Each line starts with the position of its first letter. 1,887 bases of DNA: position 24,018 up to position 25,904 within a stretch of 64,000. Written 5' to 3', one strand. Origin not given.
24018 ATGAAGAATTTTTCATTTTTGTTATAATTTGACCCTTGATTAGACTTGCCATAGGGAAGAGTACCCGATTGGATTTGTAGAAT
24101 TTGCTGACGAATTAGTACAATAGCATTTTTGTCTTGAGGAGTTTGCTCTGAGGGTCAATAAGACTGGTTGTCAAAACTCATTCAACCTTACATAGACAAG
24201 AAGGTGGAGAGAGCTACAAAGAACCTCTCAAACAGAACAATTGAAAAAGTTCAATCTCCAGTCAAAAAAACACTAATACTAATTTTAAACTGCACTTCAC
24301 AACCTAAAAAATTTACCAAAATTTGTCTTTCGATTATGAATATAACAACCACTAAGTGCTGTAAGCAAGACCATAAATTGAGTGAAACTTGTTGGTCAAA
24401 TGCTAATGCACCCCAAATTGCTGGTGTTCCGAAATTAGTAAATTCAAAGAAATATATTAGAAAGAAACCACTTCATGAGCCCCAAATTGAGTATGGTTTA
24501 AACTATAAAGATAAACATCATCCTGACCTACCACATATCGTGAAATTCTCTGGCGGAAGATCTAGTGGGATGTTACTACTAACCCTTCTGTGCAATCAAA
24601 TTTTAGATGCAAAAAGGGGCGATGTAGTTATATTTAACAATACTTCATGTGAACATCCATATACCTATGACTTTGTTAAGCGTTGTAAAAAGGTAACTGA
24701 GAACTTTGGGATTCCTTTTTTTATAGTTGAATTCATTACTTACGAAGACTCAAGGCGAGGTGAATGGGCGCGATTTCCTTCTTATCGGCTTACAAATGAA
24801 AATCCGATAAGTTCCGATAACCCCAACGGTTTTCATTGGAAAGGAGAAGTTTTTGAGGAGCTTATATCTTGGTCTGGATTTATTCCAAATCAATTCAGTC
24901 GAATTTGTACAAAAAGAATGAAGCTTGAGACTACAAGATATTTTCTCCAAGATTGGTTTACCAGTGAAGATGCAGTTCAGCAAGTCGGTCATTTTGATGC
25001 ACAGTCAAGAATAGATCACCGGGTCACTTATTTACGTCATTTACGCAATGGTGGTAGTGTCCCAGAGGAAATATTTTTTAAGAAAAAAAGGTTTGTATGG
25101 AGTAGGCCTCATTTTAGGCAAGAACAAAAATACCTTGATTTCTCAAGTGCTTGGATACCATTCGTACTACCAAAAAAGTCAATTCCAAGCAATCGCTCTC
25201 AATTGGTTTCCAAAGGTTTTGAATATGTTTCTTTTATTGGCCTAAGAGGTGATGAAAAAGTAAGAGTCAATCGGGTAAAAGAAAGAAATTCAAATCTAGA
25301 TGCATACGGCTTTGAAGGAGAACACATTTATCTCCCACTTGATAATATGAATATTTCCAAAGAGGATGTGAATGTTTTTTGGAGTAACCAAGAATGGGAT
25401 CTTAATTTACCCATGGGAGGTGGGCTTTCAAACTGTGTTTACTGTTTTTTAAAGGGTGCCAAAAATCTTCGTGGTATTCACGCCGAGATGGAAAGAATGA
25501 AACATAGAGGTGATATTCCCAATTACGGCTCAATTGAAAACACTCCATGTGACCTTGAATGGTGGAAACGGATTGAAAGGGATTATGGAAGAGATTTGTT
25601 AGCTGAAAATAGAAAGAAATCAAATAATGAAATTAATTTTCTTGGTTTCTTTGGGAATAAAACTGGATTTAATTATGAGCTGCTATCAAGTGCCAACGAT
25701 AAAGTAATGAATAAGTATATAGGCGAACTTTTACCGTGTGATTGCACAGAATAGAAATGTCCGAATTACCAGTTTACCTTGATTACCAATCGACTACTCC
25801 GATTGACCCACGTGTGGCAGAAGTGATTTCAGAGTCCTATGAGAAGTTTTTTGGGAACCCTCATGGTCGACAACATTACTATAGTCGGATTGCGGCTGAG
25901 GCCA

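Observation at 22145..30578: AT-rich accessory island: candidate non-canonical DNA sulfur-modification (phosphorothioation-type) modification/restriction system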

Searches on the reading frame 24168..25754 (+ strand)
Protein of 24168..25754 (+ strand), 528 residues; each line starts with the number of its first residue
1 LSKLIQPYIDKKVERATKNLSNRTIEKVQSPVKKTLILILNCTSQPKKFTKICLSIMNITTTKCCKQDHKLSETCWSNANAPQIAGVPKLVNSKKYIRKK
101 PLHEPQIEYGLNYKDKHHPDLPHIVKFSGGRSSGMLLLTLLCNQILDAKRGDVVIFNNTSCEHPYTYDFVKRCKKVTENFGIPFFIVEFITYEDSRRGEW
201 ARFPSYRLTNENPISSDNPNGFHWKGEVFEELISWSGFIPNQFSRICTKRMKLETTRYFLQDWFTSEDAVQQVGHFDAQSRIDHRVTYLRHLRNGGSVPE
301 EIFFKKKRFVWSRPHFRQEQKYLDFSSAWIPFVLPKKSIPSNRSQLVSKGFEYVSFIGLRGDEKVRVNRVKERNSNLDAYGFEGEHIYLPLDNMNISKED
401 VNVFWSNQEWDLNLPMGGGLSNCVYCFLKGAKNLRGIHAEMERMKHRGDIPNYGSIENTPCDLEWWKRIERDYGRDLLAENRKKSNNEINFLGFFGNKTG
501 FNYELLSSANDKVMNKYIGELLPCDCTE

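Call 3: search_protein_families(library=padloc, proteins=[window:24168-25754:+], max_evalue=0.01)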
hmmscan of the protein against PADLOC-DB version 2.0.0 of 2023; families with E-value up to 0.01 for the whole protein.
window:24168-25754:+ (528 aa): 3 families
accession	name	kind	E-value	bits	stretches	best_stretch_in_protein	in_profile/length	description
PDLC02782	SspD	-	3.8e-08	31.4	0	233-271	71-109/277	SspD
PDLC02510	BrxP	-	6.8e-07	25.9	1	123-188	135-197/779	BrxP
PDLC02661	DndC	-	0.0049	13.9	0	240-270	119-149/468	DndC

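Call 4: search_protein_families(library=pfam, proteins=[window:24168-25754:+], max_evalue=0.01)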
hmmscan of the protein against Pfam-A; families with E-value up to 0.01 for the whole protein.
window:24168-25754:+ (528 aa): 0 families

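Call 5: search_protein_families(library=ncbifam, proteins=[window:24168-25754:+], max_evalue=0.01)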
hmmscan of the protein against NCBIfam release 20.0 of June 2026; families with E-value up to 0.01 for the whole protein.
window:24168-25754:+ (528 aa): 2 families
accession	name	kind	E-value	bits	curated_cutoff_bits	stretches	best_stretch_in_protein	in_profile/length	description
NF010369.0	PRK13795.1-4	equivalog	5.2e-05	21.7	1086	1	117-187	248-314/633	hypothetical protein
NF010366.0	PRK13795.1-1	equivalog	0.0023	16.1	745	1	114-174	260-317/667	hypothetical protein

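Call 6: find_homologous_proteins(query=window:24168-25754:+, max_evalue=0.001)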
Query window:24168-25754:+ (528 aa): 1207 proteins with E <= 0.001 among 8000 candidates; the best 120 are listed.
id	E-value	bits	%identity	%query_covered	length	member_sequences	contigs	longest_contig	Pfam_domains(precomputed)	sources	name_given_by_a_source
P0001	0.0e+0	1226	100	98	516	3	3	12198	-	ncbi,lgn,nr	ncbi:MAG: hypothetical protein OXC02_00140 [Rhodobacteraceae bacterium]|nr:hypothetical protein [Par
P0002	5.2e-189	647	60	84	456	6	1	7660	-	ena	-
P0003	3.2e-186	638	59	84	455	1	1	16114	-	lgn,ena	-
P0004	4.6e-186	638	59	86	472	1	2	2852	-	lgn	-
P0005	2.7e-185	635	62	82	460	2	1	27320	-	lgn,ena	-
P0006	9.3e-183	627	58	85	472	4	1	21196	-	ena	-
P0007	2.3e-178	612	57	85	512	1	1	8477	-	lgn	-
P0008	4.0e-178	612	57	84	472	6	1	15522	-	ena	-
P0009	4.5e-178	611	57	85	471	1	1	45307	-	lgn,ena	-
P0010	8.9e-178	610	57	84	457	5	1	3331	-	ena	-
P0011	9.8e-178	610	58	84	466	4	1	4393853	-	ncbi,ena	-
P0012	1.0e-177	610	56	87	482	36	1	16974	-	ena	-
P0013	1.3e-177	610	57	86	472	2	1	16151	-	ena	-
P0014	3.6e-177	608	57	85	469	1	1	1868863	-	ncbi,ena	-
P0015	1.6e-176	606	57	84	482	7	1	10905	-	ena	-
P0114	5.2e-159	548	51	85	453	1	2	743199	-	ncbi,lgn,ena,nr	ncbi:MAG: hypothetical protein F4X08_01260 [Gemmatimonadetes bacterium]|nr:hypothetical protein [Gem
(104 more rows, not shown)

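Call 9: find_encoding_contigs(protein=P0011, flank=10000, max_places=2)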
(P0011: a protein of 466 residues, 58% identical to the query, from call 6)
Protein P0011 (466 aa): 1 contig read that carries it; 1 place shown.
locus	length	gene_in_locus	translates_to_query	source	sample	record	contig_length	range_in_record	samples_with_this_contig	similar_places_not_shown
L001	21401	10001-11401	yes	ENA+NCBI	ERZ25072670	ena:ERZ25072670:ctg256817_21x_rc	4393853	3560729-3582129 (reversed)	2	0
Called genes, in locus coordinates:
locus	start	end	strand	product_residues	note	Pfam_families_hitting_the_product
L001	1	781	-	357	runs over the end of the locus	-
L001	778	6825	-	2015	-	-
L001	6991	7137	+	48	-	-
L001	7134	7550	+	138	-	PF10117:McrBC (weak)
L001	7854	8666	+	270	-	-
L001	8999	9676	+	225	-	-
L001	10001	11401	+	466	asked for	-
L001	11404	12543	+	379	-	PF00266:Aminotran_5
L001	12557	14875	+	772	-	-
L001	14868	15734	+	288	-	-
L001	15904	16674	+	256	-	PF19866:DUF6339 (faint)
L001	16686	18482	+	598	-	PF03235:GmrSD_N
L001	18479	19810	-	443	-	-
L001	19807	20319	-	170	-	-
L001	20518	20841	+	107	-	-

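Call 10: find_encoding_contigs(protein=P0014, flank=10000, max_places=2)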
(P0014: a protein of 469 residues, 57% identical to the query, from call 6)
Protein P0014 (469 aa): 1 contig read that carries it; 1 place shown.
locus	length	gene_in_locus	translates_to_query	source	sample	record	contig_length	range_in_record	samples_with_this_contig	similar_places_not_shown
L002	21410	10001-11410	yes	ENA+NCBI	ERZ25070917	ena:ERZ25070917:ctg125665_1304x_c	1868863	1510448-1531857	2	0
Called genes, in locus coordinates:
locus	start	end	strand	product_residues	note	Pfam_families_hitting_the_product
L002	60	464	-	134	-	PF12101:DUF3577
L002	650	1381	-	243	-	PF08900:AcaB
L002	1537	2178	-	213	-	PF11198:DUF2857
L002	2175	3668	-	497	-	-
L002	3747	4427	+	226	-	PF00717:Peptidase_S24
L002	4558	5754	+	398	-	PF13175:AAA_15 (faint), PF02463:SMC_N (faint), PF13304:AAA_21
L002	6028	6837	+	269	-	PF13338:AbiEi_4 (weak), PF09407:AbiEi_1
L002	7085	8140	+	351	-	PF09952:AbiEi_2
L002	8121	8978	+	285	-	PF08843:AbiEii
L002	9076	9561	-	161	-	PF13302:Acetyltransf_3, PF13420:Acetyltransf_4, PF00583:Acetyltransf_1, PF13673:Acetyltransf_10 (weak), PF13508:Acetyltransf_7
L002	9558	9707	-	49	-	-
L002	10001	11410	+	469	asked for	-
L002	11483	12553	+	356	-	PF00266:Aminotran_5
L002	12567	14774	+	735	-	-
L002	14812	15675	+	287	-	-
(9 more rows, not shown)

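Call 11: find_encoding_contigs(protein=P0114, flank=10000, max_places=2)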
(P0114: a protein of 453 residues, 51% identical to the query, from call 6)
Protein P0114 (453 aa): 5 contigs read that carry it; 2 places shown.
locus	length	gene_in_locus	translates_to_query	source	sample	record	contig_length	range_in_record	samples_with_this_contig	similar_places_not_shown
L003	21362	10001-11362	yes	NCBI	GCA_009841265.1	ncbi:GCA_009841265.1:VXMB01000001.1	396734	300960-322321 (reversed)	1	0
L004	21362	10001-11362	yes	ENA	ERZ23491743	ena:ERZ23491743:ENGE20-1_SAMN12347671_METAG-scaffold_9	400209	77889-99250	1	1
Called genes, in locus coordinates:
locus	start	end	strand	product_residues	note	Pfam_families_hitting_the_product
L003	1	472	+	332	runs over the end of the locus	PF00044:Gp_dh_N, PF02800:Gp_dh_C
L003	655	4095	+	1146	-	PF02368:Big_2, PF02368:Big_2, PF23598:LRR_14, PF23598:LRR_14, PF13855:LRR_8 (weak), PF23598:LRR_14, PF13855:LRR_8, PF10462:Peptidase_M66, +7 more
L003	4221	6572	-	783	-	PF01590:GAF (weak), PF13185:GAF_2, PF00989:PAS (faint), PF00512:HisKA, PF02518:HATPase_c, PF13581:HATPase_c_2 (weak), PF00072:Response_reg, PF00486:Trans_reg_C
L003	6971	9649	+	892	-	-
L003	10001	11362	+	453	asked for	-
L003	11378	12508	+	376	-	PF00266:Aminotran_5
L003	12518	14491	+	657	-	-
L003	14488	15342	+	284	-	-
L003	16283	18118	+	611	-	PF03235:GmrSD_N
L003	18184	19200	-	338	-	PF01435:Peptidase_M48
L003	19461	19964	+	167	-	PF04191:PEMT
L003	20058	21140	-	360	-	PF14175:YaaC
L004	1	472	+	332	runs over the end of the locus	PF00044:Gp_dh_N, PF02800:Gp_dh_C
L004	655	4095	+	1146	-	PF02368:Big_2, PF02368:Big_2, PF23598:LRR_14, PF23598:LRR_14, PF13855:LRR_8 (weak), PF23598:LRR_14, PF13855:LRR_8, PF10462:Peptidase_M66, +7 more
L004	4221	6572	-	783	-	PF01590:GAF (weak), PF13185:GAF_2, PF00989:PAS (faint), PF00512:HisKA, PF02518:HATPase_c, PF13581:HATPase_c_2 (weak), PF00072:Response_reg, PF00486:Trans_reg_C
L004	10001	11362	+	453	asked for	-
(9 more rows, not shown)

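Call 17: find_related_loci(query=A1, collection=genome_contigs, flank=10000)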
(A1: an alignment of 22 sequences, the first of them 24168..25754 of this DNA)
Query A1 (528 aa) in genome_contigs; peptide patterns used: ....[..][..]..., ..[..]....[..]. (x = any residue, [..] = any of these).
435 stretches matched a pattern; 273 encode a relative of the query (tblastn E <= 1e-3); the best 80 are kept; 80 distinct loci.
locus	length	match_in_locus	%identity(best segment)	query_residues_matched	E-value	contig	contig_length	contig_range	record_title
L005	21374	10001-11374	60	74-528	0e+0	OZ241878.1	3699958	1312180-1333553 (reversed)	MAG: Candidatus Poriferihabitaceae bacterium isolate fe0ff86d-c84e-4c9a-b224-d791de8b10c1 genome assembly, chromosome: 1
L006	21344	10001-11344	62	83-528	0e+0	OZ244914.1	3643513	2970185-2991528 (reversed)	MAG: Candidatus Poriferihabitaceae bacterium isolate 8e9395de-477f-4dba-9d53-b46ec0a52cc6 genome assembly, chromosome: 1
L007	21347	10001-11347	58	83-528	1e-180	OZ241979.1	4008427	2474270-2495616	MAG: uncultured Candidatus Binatia bacterium isolate 9577865d-1fdf-407d-8016-5da360aaf3ec genome assembly, chromosome: 1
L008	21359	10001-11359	57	79-528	4e-179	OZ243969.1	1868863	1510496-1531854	MAG: Gammaproteobacteria bacterium isolate 9d7049a9-63ed-4b9d-8f30-7360124962fc genome assembly, chromosome: 1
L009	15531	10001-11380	55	70-528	3e-177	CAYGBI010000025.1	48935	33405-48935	MAG TPA_asm: uncultured Pseudomonadales bacterium isolate ERP110561_co1_26 genome assembly, contig: NODE_492_length_4893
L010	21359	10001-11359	56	79-528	4e-177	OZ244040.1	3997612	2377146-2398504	MAG: Pseudomonadales bacterium isolate 00d0c908-70e7-49bf-9df5-6506a71f4a6f genome assembly, chromosome: 1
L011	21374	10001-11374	55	70-528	9e-177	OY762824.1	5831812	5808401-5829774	MAG: Pseudomonadales bacterium isolate c7712431-7163-4da6-abf8-36335a373d69 genome assembly, chromosome: 1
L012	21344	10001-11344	56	84-528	3e-174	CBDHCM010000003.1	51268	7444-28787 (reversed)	MAG: Candidatus Aldehydirespirator sp. isolate 36171f10-6b1c-407a-8267-17b84cd7c53a genome assembly, contig: chromosome_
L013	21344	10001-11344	55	84-528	1e-171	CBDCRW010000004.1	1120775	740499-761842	MAG: Alphaproteobacteria bacterium isolate 17552401-cd1b-4c46-aa27-bcf66b51cbf9 genome assembly, contig: contig_4, whole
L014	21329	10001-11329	56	88-528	1e-170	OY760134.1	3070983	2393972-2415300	MAG: Pseudomonadales bacterium isolate 08bb8d57-fb42-44ec-b71f-229e3d1812ab genome assembly, chromosome: 1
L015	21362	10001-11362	56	78-528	8e-170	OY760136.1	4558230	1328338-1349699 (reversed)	MAG: Vicinamibacterales bacterium isolate f9e760c9-8bbe-4e76-9a0a-40d6f1fb97b8 genome assembly, chromosome: 1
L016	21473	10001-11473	50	39-528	2e-167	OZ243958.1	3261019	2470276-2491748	MAG: Alphaproteobacteria bacterium isolate 2e7a10f6-f36c-43d1-a3df-2601a6acf5df genome assembly, chromosome: 1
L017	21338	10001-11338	55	84-528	1e-166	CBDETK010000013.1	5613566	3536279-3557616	MAG: Candidatus Latescibacterota bacterium isolate f082a9f0-9724-465d-94e5-cd8c9e52f731 genome assembly, contig: contig_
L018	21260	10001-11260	57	111-528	1e-165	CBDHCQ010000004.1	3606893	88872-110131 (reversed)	MAG: Rhodothermales bacterium isolate a78d7103-d565-49dc-a697-2eced85924e6 genome assembly, contig: contig_4, whole geno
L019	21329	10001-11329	54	87-528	4e-165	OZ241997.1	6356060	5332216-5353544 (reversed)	MAG: Bryobacterales bacterium isolate 61e22654-925f-4c0e-9a13-8c6bb068ee38 genome assembly, chromosome: 1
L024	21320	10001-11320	52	84-528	4e-159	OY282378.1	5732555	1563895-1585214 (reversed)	MAG: uncultured Gammaproteobacteria bacterium genome assembly, chromosome: 1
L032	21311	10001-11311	52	87-528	1e-156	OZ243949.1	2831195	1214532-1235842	MAG: Pseudomonadales bacterium isolate 6a9d30c4-610e-41ea-afb2-95b8402403d3 genome assembly, chromosome: 1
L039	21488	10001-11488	46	17-528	5e-153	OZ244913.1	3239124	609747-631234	MAG: uncultured Pseudohongiella sp. isolate cc582abd-05fb-43e5-914c-7960205c2c2f genome assembly, chromosome: 1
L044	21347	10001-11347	50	77-528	2e-152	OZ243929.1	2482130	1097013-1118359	MAG: Gammaproteobacteria bacterium isolate 72789958-d242-401e-9354-60f4c1901bcd genome assembly, chromosome: 1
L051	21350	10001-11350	50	84-528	2e-150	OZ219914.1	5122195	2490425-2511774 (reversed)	MAG: Spirochaetia bacterium isolate 65460407-d738-4661-97af-02a88c6845d9 genome assembly, chromosome: 2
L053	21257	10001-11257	51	105-528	1e-149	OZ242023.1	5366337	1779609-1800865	MAG: Gammaproteobacteria bacterium isolate bb6fca1c-7aa0-4b6b-ab67-8beeb69306b8 genome assembly, chromosome: 1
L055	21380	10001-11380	49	65-528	3e-149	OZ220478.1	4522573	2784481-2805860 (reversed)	MAG: Candidatus Latescibacterota bacterium isolate 1cf545fa-d59a-4aa3-98d5-019dd537838a genome assembly, chromosome: 1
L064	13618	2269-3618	50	82-528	2e-147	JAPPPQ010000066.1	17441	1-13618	MAG: Deltaproteobacteria bacterium isolate STY1_bin_8 NODE_323_length_17441_cov_98.3496, whole genome shotgun sequence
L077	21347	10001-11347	49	77-528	1e-141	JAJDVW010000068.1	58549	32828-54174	MAG: Pseudomonadales bacterium isolate jk18x22bins.7 k141_33260, whole genome shotgun sequence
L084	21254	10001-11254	51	111-528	2e-137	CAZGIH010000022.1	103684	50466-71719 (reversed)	MAG TPA_asm: uncultured Chromatiales bacterium isolate SRP338948_co1_43 genome assembly, contig: k141_298578, whole geno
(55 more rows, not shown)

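Call 26: search_protein_families(library=pfam, proteins=[L032:16269-18221:+, L039:16496-18448:+, L024:16188-17705:+, L077:16262-17812:+, L032:18218-20422:+, L044:17839-20052:+, L055:16928-18229:+, L055:16408-16920:+, L051:16489-17967:+, L018:16654-17799:+], max_evalue=0.001)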
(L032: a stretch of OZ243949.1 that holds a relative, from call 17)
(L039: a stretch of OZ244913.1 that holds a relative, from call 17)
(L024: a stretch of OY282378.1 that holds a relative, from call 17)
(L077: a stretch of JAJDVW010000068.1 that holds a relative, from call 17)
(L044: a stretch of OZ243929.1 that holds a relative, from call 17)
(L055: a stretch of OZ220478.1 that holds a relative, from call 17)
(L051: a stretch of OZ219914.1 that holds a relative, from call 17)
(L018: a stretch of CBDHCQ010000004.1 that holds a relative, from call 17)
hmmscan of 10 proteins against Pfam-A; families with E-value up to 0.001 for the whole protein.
L032:16269-18221:+ (650 aa): 2 families
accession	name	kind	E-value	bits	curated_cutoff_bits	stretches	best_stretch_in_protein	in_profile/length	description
PF04545.22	Sigma70_r4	-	1.3e-11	44.3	24.1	1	208-252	1-43/50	Sigma-70, region 4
PF03118.21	RNA_pol_A_CTD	-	2.9e-06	27.4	23.8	1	51-93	18-62/67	Bacterial RNA polymerase, alpha chain C terminal domain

L039:16496-18448:+ (650 aa): 2 families
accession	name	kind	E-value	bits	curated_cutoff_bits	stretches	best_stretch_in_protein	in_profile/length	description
PF03118.21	RNA_pol_A_CTD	-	7.6e-05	22.8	23.8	1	49-93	17-62/67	Bacterial RNA polymerase, alpha chain C terminal domain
PF04545.22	Sigma70_r4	-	8.1e-05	22.5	24.1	1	245-286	4-43/50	Sigma-70, region 4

L024:16188-17705:+ (505 aa): 0 families

L077:16262-17812:+ (516 aa): 1 family
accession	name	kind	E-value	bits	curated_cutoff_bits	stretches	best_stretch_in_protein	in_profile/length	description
PF13489.12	Methyltransf_23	-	0.00019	21.6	27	1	52-92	20-60/164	Methyltransferase domain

L032:18218-20422:+ (734 aa): 5 families
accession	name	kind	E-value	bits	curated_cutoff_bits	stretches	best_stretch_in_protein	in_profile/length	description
PF04851.21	ResIII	-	5.8e-14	52.8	22.5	1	272-437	6-164/164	Type III restriction enzyme, res subunit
PF00270.35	DEAD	-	2.9e-11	43.8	26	1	289-438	16-163/167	DEAD/DEAH box helicase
PF00271.37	Helicase_C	-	1e-07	32.6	23.5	1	546-641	18-109/110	Helicase conserved C-terminal domain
PF00176.29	SNF2-rel_dom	-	3.4e-06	26.8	24.9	1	280-438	15-166/290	SNF2-related domain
PF18766.7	SWI2_SNF2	-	0.00048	20.3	26.7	0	286-464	17-180/221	SWI2/SNF2 ATPase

L044:17839-20052:+ (737 aa): 3 families
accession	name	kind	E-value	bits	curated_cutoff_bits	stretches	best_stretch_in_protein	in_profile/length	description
PF04851.21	ResIII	-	2e-13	51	22.5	1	269-436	5-164/164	Type III restriction enzyme, res subunit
PF00270.35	DEAD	-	5.1e-12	46.3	26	1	271-437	3-163/167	DEAD/DEAH box helicase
PF00271.37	Helicase_C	-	3.7e-09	37.3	23.5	1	527-640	3-109/110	Helicase conserved C-terminal domain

L055:16928-18229:+ (433 aa): 1 family
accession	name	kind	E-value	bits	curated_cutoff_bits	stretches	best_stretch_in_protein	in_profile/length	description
PF14072.11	DndB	-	6.3e-27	95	29.1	1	10-390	1-322/338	DNA-sulfur modification-associated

L055:16408-16920:+ (170 aa): 0 families

L051:16489-17967:+ (492 aa): 4 families
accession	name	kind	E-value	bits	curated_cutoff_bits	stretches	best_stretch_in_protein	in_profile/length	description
PF00884.28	Sulfatase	-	3.2e-49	168.3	25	1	13-377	1-301/301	Sulfatase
PF16347.10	SGSH_C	-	3.2e-20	73.3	29.3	1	325-462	1-135/154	N-sulphoglucosamine sulphohydrolase, C-terminal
PF01663.27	Phosphodiest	-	1.3e-08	35.3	23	0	291-323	190-222/342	Type I phosphodiesterase / nucleotide pyrophosphatase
PF02995.22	DUF229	-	0.0003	20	25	1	269-327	290-348/496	Protein of unknown function (DUF229)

L018:16654-17799:+ (381 aa): 1 family
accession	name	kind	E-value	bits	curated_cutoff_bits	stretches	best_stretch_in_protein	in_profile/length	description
PF01609.27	DDE_Tnp_1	-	1e-05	25.8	23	1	246-347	5-104/200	Transposase DDE domain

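Call 27: search_protein_families(library=padloc, proteins=[L032:16269-18221:+, L039:16496-18448:+, L024:16188-17705:+, L077:16262-17812:+, L032:18218-20422:+, L044:17839-20052:+, L055:16928-18229:+, L055:16408-16920:+, L051:16489-17967:+, L018:16654-17799:+], max_evalue=0.001)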
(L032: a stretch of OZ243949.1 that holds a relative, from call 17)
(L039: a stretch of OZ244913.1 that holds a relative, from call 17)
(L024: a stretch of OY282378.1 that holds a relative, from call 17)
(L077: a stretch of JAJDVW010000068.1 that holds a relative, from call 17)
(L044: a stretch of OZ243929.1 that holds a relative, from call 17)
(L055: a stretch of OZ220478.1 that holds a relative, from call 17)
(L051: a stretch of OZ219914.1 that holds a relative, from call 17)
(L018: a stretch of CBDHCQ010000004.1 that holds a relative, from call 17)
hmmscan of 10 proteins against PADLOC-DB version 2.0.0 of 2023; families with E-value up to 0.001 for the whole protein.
L032:16269-18221:+ (650 aa): 0 families

L039:16496-18448:+ (650 aa): 0 families

L024:16188-17705:+ (505 aa): 0 families

L077:16262-17812:+ (516 aa): 0 families

L032:18218-20422:+ (734 aa): 10 families
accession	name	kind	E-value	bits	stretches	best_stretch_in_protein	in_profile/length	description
PDLC02707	PbeA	-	6.3e-148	492.3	1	19-688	15-665/672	PbeA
PDLC02704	PbeA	-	2.8e-126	420.7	1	19-687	14-677/682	PbeA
PDLC02706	PbeA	-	1.9e-89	299.2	2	266-687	266-707/722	PbeA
PDLC02703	PbeA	-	1.5e-53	180.4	1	23-655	18-615/626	PbeA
PDLC02705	PbeA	-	1.2e-33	114.3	1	273-662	253-641/691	PbeA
PDLC03597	REase_MTase_IIG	-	8.8e-07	24.8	1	273-340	171-239/1646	Type IIG restriction enzyme-methyltransferase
PDLC03659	mREase_IV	-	2.3e-06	23.8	1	289-655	241-567/945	Type IV methyl-directed restriction enzyme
PDLC04987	PDC-S28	-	0.00017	18.1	1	274-346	41-111/846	-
PDLC00659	HmaA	-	0.0003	16.7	1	273-418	108-241/1176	SNF2 helicase / DEAD-box helicase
PDLC03658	mREase_IV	-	0.00048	15.9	0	542-654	450-558/953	Type IV methyl-directed restriction enzyme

L044:17839-20052:+ (737 aa): 14 families
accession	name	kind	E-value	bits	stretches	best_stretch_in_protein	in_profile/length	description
PDLC02707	PbeA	-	5.2e-151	502.5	1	18-690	16-665/672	PbeA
PDLC02704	PbeA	-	8e-131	435.7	1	19-690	16-678/682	PbeA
PDLC02706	PbeA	-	3e-89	298.5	2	264-692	266-710/722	PbeA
PDLC02703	PbeA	-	1.6e-52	177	1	25-653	22-614/626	PbeA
PDLC02705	PbeA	-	1.1e-32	111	1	113-683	101-667/691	PbeA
PDLC03597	REase_MTase_IIG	-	6e-10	35.3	1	270-337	170-237/1646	Type IIG restriction enzyme-methyltransferase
PDLC03659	mREase_IV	-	6.8e-08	28.8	1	587-682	500-595/945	Type IV methyl-directed restriction enzyme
PDLC04986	PDC-S28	-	1.3e-07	28.4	1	269-347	36-111/831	-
PDLC01763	Cas3b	-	7.3e-06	23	1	271-339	249-315/762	-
PDLC04987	PDC-S28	-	8.9e-06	22.3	1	271-343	40-109/846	-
PDLC01439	typeIV_DinG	-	1.3e-05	22.1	0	282-337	31-80/575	CAS-IV-A; associated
PDLC01770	Cas3g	-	2.5e-05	21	0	287-342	28-83/733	-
PDLC01321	typeIV_DinG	-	0.00017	18.6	0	288-340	19-69/559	CAS-IV-A; associated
PDLC01007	typeIV_DinG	-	0.0007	16.3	0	288-347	19-76/676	CRISPR type AFERR-associated DEAD/DEAH-box helicase Csf4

L055:16928-18229:+ (433 aa): 1 family
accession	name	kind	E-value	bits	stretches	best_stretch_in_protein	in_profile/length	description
PDLC02658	DndB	-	3.8e-13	47.2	1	9-217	6-187/356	DndB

L055:16408-16920:+ (170 aa): 0 families

L051:16489-17967:+ (492 aa): 0 families

L018:16654-17799:+ (381 aa): 0 families
